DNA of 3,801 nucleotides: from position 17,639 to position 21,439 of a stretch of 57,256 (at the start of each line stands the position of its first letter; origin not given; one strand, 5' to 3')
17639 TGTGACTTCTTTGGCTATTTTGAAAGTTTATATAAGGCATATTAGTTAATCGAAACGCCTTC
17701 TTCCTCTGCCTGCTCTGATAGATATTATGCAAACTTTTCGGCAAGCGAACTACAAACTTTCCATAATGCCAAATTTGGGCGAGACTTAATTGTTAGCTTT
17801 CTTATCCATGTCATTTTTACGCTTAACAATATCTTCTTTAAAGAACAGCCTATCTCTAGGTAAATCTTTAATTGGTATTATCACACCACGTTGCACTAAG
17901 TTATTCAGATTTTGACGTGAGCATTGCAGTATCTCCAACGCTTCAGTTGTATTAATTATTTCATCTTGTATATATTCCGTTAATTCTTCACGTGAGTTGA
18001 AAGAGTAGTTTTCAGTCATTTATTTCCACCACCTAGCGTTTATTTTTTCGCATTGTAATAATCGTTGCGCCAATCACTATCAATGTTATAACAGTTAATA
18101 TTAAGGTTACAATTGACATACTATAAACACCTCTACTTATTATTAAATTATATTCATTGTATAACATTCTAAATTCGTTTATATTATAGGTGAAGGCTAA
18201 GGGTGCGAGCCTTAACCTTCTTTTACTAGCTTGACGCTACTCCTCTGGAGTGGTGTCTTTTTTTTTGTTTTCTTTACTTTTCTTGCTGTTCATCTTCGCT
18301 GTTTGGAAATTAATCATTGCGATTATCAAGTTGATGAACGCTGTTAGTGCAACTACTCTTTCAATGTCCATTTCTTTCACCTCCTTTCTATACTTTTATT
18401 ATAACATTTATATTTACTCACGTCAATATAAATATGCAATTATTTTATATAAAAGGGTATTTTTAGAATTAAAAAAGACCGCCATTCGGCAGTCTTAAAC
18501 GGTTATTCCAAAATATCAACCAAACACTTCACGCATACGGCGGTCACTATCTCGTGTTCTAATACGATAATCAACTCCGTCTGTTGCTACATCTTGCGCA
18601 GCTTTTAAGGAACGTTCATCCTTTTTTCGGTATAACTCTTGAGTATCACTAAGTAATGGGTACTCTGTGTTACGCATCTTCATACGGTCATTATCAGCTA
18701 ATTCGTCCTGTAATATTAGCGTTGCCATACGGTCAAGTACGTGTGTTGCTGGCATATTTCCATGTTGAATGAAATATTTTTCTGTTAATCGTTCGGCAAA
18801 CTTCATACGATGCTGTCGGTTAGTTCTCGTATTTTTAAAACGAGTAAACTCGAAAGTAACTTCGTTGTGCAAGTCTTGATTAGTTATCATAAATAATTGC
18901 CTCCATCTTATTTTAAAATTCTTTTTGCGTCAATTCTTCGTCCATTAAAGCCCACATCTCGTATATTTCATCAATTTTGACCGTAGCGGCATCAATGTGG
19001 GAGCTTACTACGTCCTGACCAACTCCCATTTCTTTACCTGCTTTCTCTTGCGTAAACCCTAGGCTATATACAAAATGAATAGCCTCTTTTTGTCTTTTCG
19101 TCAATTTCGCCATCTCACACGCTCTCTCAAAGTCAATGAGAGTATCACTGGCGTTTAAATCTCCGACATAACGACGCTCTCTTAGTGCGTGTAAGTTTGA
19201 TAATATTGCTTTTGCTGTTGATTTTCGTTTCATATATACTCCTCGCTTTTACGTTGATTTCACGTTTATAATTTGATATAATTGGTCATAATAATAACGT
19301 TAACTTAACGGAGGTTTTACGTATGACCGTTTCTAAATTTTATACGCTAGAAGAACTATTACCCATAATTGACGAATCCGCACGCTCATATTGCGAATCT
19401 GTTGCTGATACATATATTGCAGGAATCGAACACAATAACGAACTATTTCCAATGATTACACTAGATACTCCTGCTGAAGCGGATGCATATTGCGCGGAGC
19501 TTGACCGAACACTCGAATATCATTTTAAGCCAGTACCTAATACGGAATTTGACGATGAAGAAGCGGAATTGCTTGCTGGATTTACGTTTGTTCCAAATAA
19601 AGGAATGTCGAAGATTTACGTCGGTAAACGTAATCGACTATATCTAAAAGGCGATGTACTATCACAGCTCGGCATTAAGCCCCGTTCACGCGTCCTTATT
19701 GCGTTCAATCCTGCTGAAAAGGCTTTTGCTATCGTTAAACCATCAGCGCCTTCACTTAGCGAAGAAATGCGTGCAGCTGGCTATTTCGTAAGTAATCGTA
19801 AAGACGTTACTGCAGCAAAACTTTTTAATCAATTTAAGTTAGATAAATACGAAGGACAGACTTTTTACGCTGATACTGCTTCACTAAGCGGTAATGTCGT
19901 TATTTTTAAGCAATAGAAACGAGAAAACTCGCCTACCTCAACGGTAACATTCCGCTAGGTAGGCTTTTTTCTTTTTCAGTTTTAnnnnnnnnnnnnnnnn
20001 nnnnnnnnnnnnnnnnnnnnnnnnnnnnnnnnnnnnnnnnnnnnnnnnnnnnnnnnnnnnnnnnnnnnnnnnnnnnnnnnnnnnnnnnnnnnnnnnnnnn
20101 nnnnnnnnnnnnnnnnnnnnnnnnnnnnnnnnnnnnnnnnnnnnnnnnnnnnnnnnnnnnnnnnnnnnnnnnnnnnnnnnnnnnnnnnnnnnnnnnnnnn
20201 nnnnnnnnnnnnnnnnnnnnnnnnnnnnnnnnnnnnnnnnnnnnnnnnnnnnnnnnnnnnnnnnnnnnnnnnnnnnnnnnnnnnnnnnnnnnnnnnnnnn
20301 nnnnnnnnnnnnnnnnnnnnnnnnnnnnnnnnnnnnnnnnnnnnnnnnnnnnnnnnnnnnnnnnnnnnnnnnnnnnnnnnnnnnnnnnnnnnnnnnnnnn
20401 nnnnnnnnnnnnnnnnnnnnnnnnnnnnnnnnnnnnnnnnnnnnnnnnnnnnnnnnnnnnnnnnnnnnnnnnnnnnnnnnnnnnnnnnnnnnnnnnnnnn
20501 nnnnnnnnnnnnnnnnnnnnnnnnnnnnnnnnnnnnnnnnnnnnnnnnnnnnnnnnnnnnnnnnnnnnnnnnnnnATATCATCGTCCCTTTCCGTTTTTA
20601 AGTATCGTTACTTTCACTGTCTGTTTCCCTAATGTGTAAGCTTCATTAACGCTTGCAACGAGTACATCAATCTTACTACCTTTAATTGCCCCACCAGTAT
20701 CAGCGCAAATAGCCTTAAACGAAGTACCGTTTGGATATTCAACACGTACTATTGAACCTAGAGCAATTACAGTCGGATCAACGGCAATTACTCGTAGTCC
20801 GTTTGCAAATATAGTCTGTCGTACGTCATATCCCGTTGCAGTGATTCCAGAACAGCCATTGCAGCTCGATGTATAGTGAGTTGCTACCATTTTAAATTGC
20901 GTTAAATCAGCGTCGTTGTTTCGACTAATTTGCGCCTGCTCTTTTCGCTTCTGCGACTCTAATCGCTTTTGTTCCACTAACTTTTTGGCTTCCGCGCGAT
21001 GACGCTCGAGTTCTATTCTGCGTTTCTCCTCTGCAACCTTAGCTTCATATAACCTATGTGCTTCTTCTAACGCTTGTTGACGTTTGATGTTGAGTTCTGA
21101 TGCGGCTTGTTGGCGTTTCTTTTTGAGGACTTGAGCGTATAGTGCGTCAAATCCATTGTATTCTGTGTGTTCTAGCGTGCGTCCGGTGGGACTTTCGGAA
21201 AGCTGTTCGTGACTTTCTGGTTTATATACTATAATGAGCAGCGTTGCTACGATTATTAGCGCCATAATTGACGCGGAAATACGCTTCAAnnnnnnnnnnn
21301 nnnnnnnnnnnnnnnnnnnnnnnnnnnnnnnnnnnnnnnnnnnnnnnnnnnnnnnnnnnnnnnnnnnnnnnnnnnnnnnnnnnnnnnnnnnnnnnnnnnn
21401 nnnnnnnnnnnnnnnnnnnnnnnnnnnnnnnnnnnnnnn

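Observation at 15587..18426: Two paralogous three-gene cassettes in inverted orientation bracket the iteron array and initiator-like genes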

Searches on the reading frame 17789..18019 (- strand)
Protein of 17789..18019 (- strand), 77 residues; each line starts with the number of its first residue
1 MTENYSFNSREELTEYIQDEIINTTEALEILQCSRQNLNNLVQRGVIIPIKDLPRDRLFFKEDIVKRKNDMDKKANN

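Call 9: search_protein_families(library=pfam, max_evalue=1, proteins=[window:17789-18019:-])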
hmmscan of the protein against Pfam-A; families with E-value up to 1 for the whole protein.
window:17789-18019:- (77 aa): 3 families
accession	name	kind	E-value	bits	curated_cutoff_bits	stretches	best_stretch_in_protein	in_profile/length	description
PF12728.13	HTH_17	-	1e-05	26.1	27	1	23-66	3-45/51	Helix-turn-helix domain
PF00309.25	Sigma54_AID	-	0.0096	16.2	23.8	1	27-44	19-36/46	Sigma-54 factor, Activator interacting domain (AID)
PF13338.12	AbiEi_4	-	0.037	14.6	25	1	20-50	12-41/49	Transcriptional regulator, AbiEi antitoxin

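Call 10: search_protein_families(library=phrogs, max_evalue=0.1, proteins=[window:17789-18019:-])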
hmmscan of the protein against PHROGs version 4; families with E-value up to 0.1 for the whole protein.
window:17789-18019:- (77 aa): 6 families
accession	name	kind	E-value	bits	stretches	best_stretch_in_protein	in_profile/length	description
phrog_4691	-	integration and excision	2.7e-28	98.8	1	5-73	2-70/78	excisionase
phrog_38708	-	unknown function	4.5e-08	33.1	1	7-74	4-71/410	-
phrog_66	-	integration and excision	0.0076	17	1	11-67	83-139/412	excisionase and transcriptional regulator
phrog_7735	-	integration and excision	0.022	16.2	1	21-71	5-53/99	excisionase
phrog_34998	-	unknown function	0.09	14.2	1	9-42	30-62/97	-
phrog_7338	-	unknown function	0.098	13.9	0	12-64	18-73/87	-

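Call 18: search_protein_families(library=ncbifam, max_evalue=1, proteins=[window:17789-18019:-])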
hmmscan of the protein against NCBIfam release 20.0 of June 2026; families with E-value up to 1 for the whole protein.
window:17789-18019:- (77 aa): 1 family
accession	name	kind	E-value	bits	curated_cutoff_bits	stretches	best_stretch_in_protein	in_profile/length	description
NF050800.1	HP0895_fam_antitoxin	equivalog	0.028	14.4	200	1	28-74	7-52/116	type II toxin-antitoxin system HP0895 family antitoxin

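Call 64: find_homologous_proteins(query=window:17789-18019:-, max_evalue=0.001)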
Query window:17789-18019:- (77 aa): 54 proteins with E <= 0.001 among 54 candidates.
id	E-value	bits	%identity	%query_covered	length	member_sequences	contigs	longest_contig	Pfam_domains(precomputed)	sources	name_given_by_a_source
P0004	1.4e-42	159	100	100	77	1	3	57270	PF12728.14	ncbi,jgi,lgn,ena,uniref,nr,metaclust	ncbi:DNA-binding protein [Lysinibacillus xylanilyticus]|uniref:DNA-binding protein n=1 Tax=Lysinibac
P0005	2.6e-41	155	97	100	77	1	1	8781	-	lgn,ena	-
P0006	1.3e-38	147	92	100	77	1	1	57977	-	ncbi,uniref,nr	ncbi:DNA-binding protein [Lysinibacillus capsici]|uniref:DNA-binding protein n=1 Tax=Lysinibacillus 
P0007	3.1e-36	139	91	97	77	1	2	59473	-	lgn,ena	-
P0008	3.9e-36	139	87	99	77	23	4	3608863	-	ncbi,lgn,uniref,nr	ncbi:Uncharacterised protein [Lysinibacillus capsici]|uniref:Helix-turn-helix domain n=1 Tax=Lysinib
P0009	1.2e-35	138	87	99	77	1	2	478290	PF12728.14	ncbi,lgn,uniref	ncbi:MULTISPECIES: DNA-binding protein [Lysinibacillus]|uniref:DNA-binding protein n=1 Tax=Lysinibac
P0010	1.3e-35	137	86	100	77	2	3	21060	PF12728.14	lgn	-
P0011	1.5e-35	137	86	99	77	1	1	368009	PF12728.14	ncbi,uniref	ncbi:DNA-binding protein [Solibacillus cecembensis]|uniref:DNA-binding protein n=1 Tax=Solibacillus 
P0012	1.8e-35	137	86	96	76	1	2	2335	-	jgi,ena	-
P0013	2.8e-35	136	88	95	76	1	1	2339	-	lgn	-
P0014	5.9e-35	135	86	96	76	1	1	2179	-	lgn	-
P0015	2.4e-34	133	86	83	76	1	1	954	-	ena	-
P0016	5.7e-34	132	88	94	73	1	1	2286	PF12728.14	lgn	-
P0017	6.4e-34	132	84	83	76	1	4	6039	-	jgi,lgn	-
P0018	1.2e-33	131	84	96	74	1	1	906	-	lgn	-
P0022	8.5e-33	129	85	94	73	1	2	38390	PF12728.14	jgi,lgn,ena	-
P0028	5.1e-31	123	81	96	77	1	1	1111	PF12728.14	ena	-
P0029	1.0e-30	122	86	91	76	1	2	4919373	-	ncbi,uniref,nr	ncbi:transcriptional regulator [Peribacillus muralis]|uniref:Transcriptional regulator n=1 Tax=Perib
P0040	3.6e-28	114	80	91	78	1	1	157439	-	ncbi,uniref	ncbi:DNA-binding protein [Niallia circulans]|uniref:DNA-binding protein n=1 Tax=Niallia circulans Ta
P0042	1.1e-27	112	70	96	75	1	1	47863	PF12728.14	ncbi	-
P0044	1.0e-26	109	76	91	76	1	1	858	PF12728.14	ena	-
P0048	2.9e-24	102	65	94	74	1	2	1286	PF12728.14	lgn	-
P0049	2.9e-24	102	65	94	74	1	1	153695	PF12728.14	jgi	jgi:DNA-binding transcriptional MerR regulator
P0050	4.0e-24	101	76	81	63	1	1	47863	PF12728.14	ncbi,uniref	ncbi:DNA-binding protein [Niallia sp. 03190]|uniref:DNA-binding protein n=1 Tax=Niallia sp. 03190 Ta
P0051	8.9e-24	100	66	91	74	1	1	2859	PF12728.14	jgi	jgi:DNA-binding transcriptional MerR regulator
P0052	8.0e-22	94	73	82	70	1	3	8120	PF12728.14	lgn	-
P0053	2.1e-21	92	65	90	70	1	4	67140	PF12728.14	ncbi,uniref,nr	ncbi:DNA-binding protein [Bacillus thuringiensis serovar silo]|uniref:DNA-binding protein n=1 Tax=Ba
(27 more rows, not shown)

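Call 65: find_encoding_contigs(protein=P0029, flank=2500, max_places=2)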
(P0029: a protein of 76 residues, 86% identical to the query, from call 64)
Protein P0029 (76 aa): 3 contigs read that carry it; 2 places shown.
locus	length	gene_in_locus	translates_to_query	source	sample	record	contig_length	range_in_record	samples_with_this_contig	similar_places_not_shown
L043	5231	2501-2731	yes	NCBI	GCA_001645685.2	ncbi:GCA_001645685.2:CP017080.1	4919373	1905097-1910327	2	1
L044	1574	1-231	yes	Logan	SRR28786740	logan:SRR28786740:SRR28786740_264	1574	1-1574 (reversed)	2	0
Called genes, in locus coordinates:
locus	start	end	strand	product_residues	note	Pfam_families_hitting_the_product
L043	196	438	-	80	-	-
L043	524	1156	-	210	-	PF07510:GmrSD_C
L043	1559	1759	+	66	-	-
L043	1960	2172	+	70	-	-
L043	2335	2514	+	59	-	-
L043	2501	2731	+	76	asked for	-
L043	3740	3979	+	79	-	-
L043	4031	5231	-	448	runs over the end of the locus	PF01527:HTH_Tnp_1, PF13384:HTH_23 (faint), PF13551:HTH_29 (faint), PF13518:HTH_28, PF13276:HTH_21, PF00665:rve, PF13683:rve_3, PF13333:rve_2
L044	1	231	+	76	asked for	?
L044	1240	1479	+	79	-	-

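Call 66: find_encoding_contigs(protein=P0040, flank=2500, max_places=2)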
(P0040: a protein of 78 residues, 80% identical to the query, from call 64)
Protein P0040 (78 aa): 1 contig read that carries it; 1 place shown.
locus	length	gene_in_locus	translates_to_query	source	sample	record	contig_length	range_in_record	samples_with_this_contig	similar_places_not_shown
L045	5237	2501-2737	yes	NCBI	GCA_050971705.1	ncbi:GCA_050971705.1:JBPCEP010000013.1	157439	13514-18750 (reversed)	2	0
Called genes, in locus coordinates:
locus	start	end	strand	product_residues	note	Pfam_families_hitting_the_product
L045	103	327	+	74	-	PF07927:HicA_toxin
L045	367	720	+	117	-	PF15919:HicB_lk_antitox (weak), PF21748:UPF0150 (weak), PF05534:HicB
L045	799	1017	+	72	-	-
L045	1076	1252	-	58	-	PF26372:DUF8096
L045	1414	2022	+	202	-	-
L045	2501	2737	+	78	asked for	-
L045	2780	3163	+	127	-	-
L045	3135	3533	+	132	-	-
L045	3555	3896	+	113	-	PF01844:HNH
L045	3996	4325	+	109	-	PF05119:Terminase_4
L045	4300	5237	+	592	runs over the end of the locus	PF03354:TerL_ATPase, PF20441:TerL_nuclease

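Call 67: find_encoding_contigs(protein=P0049, flank=2500, max_places=2)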
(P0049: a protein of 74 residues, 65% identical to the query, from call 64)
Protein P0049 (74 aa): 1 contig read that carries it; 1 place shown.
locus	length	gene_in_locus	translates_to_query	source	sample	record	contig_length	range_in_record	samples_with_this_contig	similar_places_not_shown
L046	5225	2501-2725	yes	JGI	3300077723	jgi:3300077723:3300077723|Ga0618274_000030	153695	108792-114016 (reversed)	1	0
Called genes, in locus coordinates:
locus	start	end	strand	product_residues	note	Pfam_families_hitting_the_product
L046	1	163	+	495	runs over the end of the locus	-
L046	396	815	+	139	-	-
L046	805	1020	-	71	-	-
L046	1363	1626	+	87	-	-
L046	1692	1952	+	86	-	-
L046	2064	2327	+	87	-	-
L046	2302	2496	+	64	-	-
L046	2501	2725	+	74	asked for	PF12728:HTH_17 (weak)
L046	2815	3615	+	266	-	-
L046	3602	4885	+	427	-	PF03237:Terminase_6N, PF04466:Terminase_3 (weak)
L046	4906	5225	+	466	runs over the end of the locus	PF05133:SPP1_portal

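Call 73: search_protein_families(library=padloc, max_evalue=0.1, proteins=[window:17789-18019:-])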
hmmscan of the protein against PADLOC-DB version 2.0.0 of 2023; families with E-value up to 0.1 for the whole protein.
window:17789-18019:- (77 aa): 1 family
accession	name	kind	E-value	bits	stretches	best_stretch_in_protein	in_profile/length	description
PDLC04133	mad1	-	0.00053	18.2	1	22-76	6-59/60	mads_1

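Call 74: predict_structure(alignment_id=A5)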
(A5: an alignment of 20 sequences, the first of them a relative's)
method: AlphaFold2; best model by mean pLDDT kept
length: 77 residues; sequences in the alignment: 20
mean_pLDDT: 86.9   pTM: 0.67
mean pLDDT of the five models: 86.9, 85.8, 84.5, 83.8, 83.1
residues with pLDDT >= 90: 38; 70-90: 35; 50-70: 3; < 50: 1
segments of 3 or more residues with pLDDT < 50: none
pLDDT, mean of each block of 10 residues (from residue 1): 73 85 93 91 91 91 89 78
secondary structure, 60 per line:
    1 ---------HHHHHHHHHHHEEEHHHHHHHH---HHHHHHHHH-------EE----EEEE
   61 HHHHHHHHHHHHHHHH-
elements in order: H10-20 E21-23 H24-31 H35-43 E57-60 H61-76

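Call 76: fold_search(model_id=the predicted structure, library=pdb)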
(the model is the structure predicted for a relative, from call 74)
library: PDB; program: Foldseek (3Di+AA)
matches with E <= 10: 584; with E <= 0.001: 0
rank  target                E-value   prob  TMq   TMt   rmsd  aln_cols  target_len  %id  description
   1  7nad_n                5.4e-02  0.90  0.48  0.37  17.8        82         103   16  State E2 nucleolar 60S ribosomal biogenesis intermediate - Spb4 local refinement model (released 2022-11-09)
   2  9vtp_I                6.2e-02  0.98  0.51  0.12   5.9        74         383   19  Target DNA-bound type I-F3 TniQ-Cascade of Vibrio parahaemolyticus in partial R-loop state (released 2026-02-11)
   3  8i9p_CJ               6.7e-02  0.96  0.46  0.11   5.6        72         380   17  Cryo-EM structure of a Chaetomium thermophilum pre-60S ribosomal subunit - State Mak16 (released 2023-05-17)
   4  4r4e_A                8.8e-02  0.97  0.53  0.50   3.4        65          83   15  Structure of GlnR-DNA complex (released 2015-03-04)
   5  8pv1_CJ               9.4e-02  0.98  0.53  0.12   4.6        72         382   17  Chaetomium thermophilum pre-60S State 6 - pre-5S rotation - L1 intermediate - composite structure (released 2023-11-15)
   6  7xn2                  9.4e-02  0.97  0.47  0.26   2.3        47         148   34  Crystal structure of CvkR, a novel MerR-type transcriptional regulator (released 2023-03-08)
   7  9r9o_SZ               1.2e-01  0.75  0.39  0.43  12.1        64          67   14  Yeast 80S with nascent chain in complex with Ssb1-ADP in the S1 state (released 2025-12-24)
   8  8c3a_DM               1.2e-01  0.72  0.39  0.42  12.7        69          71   13  Crystal structure of ailanthone bound to the Candida albicans 80S ribosome (released 2024-01-10)
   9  3ucs_A                1.3e-01  0.98  0.54  0.44   3.1        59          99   22  Crystal structure of the complex between CBPA J-domain and CBPM (released 2013-07-03)
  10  8ut0_AA               1.5e-01  0.69  0.39  0.33  12.9        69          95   13  Eukaryotic 80S ribosome with Reh1, eIF5A and A/P site tRNA (released 2024-11-06)
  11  6v9q_J                1.6e-01  0.93  0.51  0.11   6.0        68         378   22  Cryo-EM structure of Cascade-TniQ binary complex (released 2020-01-29)
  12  5i44_A                1.9e-01  0.93  0.53  0.59   2.5        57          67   16  Structure of RacA-DNA complex; P21 form (released 2016-05-04)
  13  8i9w_CJ               1.9e-01  0.92  0.52  0.12   4.4        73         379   16  Cryo-EM structure of a Chaetomium thermophilum pre-60S ribosomal subunit - Dbp10-3 (released 2023-05-17)
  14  8i9x_CJ               2.0e-01  0.93  0.51  0.10   4.5        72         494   17  Cryo-EM structure of a Chaetomium thermophilum pre-60S ribosomal subunit - Ytm1-1 (released 2023-05-17)
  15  9v21_sA               2.3e-01  0.63  0.39  0.41  12.2        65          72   12  Cryo- EM structure of 75S ribosome with P- tRNA from Entamoeba histolytica (released 2025-10-08)
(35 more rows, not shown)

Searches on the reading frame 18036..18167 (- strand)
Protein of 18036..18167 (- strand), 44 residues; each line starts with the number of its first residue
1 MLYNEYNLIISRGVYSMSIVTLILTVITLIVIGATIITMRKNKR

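Call 9: search_protein_families(library=pfam, max_evalue=1, proteins=[window:18036-18167:-])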
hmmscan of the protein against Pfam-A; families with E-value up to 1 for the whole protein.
window:18036-18167:- (44 aa): 1 family
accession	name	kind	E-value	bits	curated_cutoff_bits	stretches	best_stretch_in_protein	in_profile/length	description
PF12669.12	FeoB_associated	-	0.78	10.5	27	0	21-44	2-25/44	FeoB-associated Cys-rich membrane protein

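Call 10: search_protein_families(library=phrogs, max_evalue=0.1, proteins=[window:18036-18167:-])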
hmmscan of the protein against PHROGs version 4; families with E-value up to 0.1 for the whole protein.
window:18036-18167:- (44 aa): 0 families

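Call 18: search_protein_families(library=ncbifam, max_evalue=1, proteins=[window:18036-18167:-])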
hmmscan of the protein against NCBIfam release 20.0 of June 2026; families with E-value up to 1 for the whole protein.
window:18036-18167:- (44 aa): 1 family
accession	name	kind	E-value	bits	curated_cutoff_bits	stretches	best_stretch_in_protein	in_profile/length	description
NF033846.1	Rumino_NPXTG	domain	0.024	14.9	23.5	1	22-43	8-30/30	NPXTG-anchored protein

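Call 73: search_protein_families(library=padloc, max_evalue=0.1, proteins=[window:18036-18167:-])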
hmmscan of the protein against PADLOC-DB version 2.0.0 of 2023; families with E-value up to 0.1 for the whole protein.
window:18036-18167:- (44 aa): 0 families

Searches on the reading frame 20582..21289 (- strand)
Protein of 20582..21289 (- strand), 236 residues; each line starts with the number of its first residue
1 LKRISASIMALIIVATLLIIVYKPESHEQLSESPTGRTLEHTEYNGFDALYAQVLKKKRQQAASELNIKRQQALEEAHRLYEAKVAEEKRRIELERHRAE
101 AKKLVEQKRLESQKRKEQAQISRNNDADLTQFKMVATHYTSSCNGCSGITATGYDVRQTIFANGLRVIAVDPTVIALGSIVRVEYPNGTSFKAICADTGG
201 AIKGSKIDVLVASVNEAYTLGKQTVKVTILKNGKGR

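Call 34: search_protein_families(library=phrogs, max_evalue=0.00001, proteins=[window:20582-21289:-])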
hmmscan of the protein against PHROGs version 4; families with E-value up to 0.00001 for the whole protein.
window:20582-21289:- (236 aa): 8 families
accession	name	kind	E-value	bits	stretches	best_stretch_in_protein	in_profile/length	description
phrog_6631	-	unknown function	3.5e-34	119.4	1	53-230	68-250/251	-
phrog_18207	-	unknown function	1e-33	118.2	1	78-229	92-240/240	-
phrog_20590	-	other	6.2e-33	115.3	1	72-229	92-242/242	peptidase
phrog_27183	-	unknown function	4.4e-30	106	1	100-231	65-196/196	-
phrog_2307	-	other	5.5e-28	99.1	1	76-230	57-211/212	L-alanyl-D-glutamate peptidase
phrog_22529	-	unknown function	2.5e-25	89.9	1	123-231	43-147/148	-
phrog_36429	-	unknown function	4.5e-19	68.7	1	128-235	266-370/1159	-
phrog_33758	-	unknown function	6.5e-13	49.8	1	137-231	82-173/173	-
